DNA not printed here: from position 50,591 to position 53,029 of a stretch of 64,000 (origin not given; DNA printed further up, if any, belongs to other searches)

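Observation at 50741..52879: nuoI is one 712-codon gene with a ~500-aa GltD/NfnB-like NAD(P)H-flavoprotein module spliced into NuoI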

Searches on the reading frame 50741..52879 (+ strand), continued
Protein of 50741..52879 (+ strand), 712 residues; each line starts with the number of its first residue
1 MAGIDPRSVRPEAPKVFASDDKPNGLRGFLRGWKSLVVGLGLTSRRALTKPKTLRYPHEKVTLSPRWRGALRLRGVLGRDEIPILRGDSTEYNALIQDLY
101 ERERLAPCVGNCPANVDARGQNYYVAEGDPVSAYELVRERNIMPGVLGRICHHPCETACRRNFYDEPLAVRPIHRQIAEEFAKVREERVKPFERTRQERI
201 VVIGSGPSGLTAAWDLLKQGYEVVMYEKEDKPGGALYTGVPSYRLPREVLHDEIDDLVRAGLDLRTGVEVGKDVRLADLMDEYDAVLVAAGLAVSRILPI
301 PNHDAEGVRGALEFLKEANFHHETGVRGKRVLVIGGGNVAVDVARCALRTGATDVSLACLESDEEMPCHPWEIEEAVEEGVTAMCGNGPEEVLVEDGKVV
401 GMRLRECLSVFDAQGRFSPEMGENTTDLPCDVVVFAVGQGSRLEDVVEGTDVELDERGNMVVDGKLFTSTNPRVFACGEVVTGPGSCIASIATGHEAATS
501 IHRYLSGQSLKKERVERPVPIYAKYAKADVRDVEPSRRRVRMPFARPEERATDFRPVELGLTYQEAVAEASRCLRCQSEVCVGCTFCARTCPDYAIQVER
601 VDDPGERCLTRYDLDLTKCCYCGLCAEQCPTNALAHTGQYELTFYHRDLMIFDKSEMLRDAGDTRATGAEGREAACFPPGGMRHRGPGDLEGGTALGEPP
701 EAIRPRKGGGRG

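Call 22: search_solved_structures(query=window:50741-52879:+, max_evalue=1e-60, show_alignments=3)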
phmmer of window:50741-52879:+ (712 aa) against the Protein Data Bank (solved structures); distinct sequences matched with E-value up to 1e-60: 6.
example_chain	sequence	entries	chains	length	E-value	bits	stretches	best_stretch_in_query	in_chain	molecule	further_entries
9bov_A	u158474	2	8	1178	5.6e-90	305.6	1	103-630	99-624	Molybdopterin oxidoreductase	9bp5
8oh5_C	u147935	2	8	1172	6.5e-84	285.6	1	105-630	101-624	Formate dehydrogenase-O, major subunit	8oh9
9n5u_A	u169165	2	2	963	1.4e-77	264.6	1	90-627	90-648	NfnA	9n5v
4ylf_B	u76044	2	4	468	4.1e-73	249.9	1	107-508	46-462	Dihydropyrimidine dehydrogenase subunit A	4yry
5jca_L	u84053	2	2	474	2.9e-66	227.2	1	105-507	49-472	NADH-dependent Ferredoxin:NADP Oxidoreductase (NfnI) subunit alpha | NADH-dependent Ferredoxin:NADP Oxidoreductase subunit alpha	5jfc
5vj7_A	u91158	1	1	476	9.4e-64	218.9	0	105-507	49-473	Oxidoreductase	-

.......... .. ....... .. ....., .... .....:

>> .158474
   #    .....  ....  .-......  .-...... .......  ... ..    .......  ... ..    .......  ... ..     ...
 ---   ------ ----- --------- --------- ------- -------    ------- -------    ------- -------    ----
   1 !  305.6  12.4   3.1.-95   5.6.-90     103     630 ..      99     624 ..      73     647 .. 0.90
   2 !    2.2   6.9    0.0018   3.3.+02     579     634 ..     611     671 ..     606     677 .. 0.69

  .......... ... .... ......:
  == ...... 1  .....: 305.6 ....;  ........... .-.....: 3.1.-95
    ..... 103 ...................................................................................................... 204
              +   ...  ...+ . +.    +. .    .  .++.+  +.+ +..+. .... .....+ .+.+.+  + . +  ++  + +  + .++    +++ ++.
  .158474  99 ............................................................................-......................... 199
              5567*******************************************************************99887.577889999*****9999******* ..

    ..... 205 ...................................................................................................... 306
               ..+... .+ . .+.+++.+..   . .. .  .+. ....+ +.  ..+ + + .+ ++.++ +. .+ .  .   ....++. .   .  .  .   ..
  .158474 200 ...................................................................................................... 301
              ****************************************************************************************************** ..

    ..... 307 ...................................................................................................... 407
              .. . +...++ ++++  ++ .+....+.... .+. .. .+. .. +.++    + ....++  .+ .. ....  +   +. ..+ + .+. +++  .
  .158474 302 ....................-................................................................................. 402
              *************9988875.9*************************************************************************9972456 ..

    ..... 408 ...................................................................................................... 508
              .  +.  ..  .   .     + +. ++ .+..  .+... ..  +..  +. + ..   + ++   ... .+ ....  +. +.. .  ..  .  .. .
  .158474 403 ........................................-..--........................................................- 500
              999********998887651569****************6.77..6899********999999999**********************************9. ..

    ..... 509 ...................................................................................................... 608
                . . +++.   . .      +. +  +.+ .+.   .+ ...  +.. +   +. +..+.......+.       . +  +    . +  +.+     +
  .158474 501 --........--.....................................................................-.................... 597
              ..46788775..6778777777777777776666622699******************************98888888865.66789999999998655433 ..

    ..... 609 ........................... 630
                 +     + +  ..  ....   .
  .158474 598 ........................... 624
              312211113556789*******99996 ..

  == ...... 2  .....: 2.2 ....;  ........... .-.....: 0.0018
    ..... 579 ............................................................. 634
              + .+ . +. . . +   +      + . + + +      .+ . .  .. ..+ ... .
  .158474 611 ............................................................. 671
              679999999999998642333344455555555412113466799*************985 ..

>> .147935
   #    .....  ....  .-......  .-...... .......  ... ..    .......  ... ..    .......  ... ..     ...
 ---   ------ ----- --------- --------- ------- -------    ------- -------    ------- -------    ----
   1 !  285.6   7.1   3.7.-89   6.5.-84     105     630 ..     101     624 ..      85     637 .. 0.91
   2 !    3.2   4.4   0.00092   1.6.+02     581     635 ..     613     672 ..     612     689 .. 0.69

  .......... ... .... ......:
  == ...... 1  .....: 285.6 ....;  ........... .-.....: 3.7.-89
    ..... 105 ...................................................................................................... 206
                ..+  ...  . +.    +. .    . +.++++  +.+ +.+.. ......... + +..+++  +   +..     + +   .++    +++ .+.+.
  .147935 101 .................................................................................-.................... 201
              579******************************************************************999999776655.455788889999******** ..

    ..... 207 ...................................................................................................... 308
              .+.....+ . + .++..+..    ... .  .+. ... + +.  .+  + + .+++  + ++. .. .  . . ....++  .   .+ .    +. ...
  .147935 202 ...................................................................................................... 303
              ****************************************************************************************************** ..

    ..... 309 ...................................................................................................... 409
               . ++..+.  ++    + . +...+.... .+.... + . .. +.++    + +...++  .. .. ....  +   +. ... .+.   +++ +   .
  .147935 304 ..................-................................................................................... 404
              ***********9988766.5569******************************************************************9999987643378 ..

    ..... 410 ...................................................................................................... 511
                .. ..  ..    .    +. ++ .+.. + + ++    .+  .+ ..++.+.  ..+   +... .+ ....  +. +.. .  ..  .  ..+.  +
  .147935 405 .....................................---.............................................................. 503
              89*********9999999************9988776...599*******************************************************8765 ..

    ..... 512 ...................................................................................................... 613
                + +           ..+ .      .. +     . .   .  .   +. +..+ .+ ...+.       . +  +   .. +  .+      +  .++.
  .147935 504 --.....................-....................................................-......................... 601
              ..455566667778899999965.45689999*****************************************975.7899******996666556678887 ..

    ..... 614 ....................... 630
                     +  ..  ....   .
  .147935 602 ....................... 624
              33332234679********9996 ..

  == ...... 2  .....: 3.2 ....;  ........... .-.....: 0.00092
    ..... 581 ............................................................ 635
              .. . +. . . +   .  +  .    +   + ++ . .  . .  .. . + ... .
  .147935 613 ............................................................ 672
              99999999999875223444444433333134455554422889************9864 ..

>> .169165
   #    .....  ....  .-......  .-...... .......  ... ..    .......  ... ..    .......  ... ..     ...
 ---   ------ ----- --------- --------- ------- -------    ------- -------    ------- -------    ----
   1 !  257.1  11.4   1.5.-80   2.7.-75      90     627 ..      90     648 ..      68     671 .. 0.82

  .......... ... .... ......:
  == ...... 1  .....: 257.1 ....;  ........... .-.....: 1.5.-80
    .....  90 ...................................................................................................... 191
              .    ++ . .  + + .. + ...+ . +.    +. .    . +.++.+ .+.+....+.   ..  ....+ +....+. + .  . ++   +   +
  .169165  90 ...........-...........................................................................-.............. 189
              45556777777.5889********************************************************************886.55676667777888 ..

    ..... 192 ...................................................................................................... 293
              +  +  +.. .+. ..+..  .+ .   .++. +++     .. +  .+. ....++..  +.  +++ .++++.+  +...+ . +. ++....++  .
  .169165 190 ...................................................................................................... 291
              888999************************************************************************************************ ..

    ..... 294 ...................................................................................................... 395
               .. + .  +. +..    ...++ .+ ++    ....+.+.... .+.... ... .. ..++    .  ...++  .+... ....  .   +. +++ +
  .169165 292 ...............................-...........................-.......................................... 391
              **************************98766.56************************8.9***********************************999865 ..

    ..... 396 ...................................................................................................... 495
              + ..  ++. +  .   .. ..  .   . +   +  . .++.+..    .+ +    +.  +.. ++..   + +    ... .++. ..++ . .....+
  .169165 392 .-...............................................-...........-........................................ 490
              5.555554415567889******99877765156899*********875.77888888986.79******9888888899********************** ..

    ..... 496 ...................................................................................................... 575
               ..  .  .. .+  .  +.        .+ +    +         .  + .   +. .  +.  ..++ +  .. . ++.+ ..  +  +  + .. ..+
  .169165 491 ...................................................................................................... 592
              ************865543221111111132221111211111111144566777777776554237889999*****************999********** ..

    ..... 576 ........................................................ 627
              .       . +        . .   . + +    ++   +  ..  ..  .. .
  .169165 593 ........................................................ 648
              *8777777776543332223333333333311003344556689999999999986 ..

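Call 30: search_protein_representatives(protein=window:50741-52879:+)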
Query: 712 residues. Proteins with E-value up to 0.001 (for the whole library): 24338; up to 1e-10: 11135; up to 1e-30: 3757. The best 150 are listed.
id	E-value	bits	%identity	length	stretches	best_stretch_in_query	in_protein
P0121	1.9e-283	958.4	64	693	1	15-672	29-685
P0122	3.5e-202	689.8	51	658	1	29-662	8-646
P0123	3.1e-168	577.6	48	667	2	36-514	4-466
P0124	1.9e-163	561.8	47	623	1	38-659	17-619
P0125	4.1e-155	534.2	45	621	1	34-662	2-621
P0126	5.0e-153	527.3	45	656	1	29-660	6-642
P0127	3.7e-147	507.9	44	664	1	40-662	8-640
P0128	3.5e-128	445.2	44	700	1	105-634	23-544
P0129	4.3e-128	444.9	39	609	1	53-656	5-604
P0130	5.6e-123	428.0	43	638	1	104-656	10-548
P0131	1.2e-119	417.0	42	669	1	106-635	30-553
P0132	3.1e-119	415.6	44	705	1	103-634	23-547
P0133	7.9e-116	404.3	42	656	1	102-635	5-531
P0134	3.2e-114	399.0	43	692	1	104-634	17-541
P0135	6.9e-114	397.9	42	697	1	101-648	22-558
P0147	3.6e-108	379.0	41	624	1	103-644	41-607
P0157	6.9e-104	364.9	37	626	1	45-670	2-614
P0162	1.6e-102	360.3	37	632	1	29-657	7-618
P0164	2.8e-101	356.3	38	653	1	38-648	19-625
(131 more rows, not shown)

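Call 31: list_cluster_members(proteins=[P0121, P0122, P0123, P0124, P0125, P0126, P0127, P0129, P0157, P0162])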
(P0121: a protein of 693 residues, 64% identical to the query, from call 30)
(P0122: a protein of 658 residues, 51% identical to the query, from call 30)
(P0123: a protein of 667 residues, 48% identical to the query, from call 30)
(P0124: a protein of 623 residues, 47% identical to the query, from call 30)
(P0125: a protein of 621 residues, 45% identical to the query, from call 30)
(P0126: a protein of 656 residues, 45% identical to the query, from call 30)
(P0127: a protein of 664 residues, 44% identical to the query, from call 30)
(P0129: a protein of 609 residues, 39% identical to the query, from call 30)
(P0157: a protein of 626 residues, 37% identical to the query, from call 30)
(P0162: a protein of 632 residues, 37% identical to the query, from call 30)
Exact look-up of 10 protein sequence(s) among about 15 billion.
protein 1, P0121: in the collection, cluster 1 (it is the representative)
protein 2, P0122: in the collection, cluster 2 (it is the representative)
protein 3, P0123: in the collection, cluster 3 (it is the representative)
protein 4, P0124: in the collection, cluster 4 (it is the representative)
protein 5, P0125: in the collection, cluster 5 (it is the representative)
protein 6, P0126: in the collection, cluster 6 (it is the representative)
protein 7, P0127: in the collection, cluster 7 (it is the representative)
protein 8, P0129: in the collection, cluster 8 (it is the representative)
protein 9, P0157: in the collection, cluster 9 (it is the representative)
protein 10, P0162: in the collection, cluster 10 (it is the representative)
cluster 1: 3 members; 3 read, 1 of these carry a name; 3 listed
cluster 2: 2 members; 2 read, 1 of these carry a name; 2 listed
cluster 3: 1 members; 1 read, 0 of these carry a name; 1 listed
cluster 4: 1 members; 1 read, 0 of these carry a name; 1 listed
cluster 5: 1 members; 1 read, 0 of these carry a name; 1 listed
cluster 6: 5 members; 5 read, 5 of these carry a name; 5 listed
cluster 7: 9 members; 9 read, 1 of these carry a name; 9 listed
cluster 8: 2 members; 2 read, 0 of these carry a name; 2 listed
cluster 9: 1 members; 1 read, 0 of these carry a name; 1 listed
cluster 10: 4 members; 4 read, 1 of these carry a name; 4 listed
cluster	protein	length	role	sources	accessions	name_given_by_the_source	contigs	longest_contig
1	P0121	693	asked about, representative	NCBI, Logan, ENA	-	-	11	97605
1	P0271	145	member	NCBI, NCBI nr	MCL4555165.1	MAG: hypothetical protein M1565_08605, partial [Actinobacteria bacterium] | hypothetical protein [Actinomycetota bacterium]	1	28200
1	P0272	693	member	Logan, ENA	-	-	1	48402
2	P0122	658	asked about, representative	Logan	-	-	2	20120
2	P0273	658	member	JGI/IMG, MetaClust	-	\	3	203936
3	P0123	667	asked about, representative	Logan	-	-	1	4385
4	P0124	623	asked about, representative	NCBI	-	-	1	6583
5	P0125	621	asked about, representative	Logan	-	-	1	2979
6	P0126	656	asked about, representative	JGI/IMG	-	glutamate synthase (NADPH) small chain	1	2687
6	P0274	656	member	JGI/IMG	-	NADPH-dependent glutamate synthase beta subunit-like oxidoreductase/formate hydrogenlyase ...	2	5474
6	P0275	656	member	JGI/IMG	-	NADPH-dependent glutamate synthase beta subunit-like oxidoreductase/formate hydrogenlyase ...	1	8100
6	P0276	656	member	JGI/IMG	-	glutamate synthase (NADPH) small chain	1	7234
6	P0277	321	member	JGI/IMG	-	formate hydrogenlyase subunit 6/NADH:ubiquinone oxidoreductase subunit I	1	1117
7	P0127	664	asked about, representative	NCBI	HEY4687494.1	MAG TPA: FAD-dependent oxidoreductase [Candidatus Subteraquimicrobiales bacterium]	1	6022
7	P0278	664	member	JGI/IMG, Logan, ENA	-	-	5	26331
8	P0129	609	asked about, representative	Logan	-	-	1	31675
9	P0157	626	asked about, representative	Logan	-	-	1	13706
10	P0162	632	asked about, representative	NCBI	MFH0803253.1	MAG: FAD-dependent oxidoreductase [bacterium]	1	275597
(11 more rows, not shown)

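Call 32: find_encoding_contigs(protein=P0162, flank=10000, max_places=2)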
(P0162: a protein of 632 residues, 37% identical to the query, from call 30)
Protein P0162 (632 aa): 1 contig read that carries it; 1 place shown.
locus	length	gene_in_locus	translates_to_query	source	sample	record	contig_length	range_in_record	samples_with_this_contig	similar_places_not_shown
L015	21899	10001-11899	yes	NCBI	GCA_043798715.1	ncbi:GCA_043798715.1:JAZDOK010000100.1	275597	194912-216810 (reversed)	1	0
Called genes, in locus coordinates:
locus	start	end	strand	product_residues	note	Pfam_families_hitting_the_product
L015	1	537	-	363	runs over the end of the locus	PF01924:HypD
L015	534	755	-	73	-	PF01455:HupF_HypC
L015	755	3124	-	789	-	PF00708:Acylphosphatase, PF07503:zf-HYPF, PF01300:Sua5_yciO_yrdC, PF17788:HypF_C, PF22521:HypF_C_2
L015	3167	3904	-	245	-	PF12401:FhaA_N, PF16697:Yop-YscD_cpl, PF00498:FHA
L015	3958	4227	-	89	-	-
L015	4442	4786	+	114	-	PF04020:Phage_holin_4_2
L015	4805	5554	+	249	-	PF12811:BaxI_1, PF01027:Bax1-I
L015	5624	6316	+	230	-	PF00571:CBS, PF04972:BON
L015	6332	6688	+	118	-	PF00507:Oxidored_q4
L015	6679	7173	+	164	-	PF01058:Oxidored_q6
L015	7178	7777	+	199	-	PF00329:Complex1_30kDa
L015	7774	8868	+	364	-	PF00346:Complex1_49kDa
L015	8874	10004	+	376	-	PF00146:NADHdh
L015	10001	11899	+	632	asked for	PF14691:Fer4_20, PF00070:Pyr_redox (weak), PF01266:DAO (weak), PF07992:Pyr_redox_2, PF12831:FAD_oxidored (weak), PF13450:NAD_binding_8, PF13738:Pyr_redox_3, PF12838:Fer4_7, +9 more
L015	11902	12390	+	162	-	PF00499:Oxidored_q3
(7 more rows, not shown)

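Call 34: find_encoding_contigs(protein=P0129, flank=10000, max_places=1)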
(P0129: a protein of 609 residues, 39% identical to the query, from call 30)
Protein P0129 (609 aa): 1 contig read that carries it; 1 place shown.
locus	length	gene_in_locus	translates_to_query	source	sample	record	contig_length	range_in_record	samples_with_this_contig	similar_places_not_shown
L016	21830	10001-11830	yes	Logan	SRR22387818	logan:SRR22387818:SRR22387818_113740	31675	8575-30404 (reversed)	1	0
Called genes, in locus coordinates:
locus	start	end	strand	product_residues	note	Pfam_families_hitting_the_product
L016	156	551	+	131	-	-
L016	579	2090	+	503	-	PF20154:LNT_N, PF00795:CN_hydrolase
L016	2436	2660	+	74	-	-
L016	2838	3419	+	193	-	PF00881:Nitroreductase, PF14512:TM1586_NiRdase (faint)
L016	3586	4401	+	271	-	PF00413:Peptidase_M10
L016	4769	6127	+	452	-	PF13620:CarboxypepD_reg (weak), PF15976:CooC_C (faint), PF13620:CarboxypepD_reg (weak), PF13715:CarbopepD_reg_2 (weak)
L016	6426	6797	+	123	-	PF00507:Oxidored_q4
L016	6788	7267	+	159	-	PF01058:Oxidored_q6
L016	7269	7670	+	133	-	PF00329:Complex1_30kDa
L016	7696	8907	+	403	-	PF00346:Complex1_49kDa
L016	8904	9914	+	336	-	PF00146:NADHdh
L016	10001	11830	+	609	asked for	PF14691:Fer4_20, PF00037:Fer4 (faint), PF01262:AlaDh_PNT_C (faint), PF07992:Pyr_redox_2, PF13450:NAD_binding_8 (weak), PF13738:Pyr_redox_3, PF12838:Fer4_7, PF13187:Fer4_9 (weak), +4 more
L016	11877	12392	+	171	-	PF00499:Oxidored_q3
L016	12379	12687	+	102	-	PF00420:Oxidored_q2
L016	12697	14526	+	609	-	PF00662:Proton_antipo_N, PF00361:Proton_antipo_M, PF06455:NADH5_C (weak)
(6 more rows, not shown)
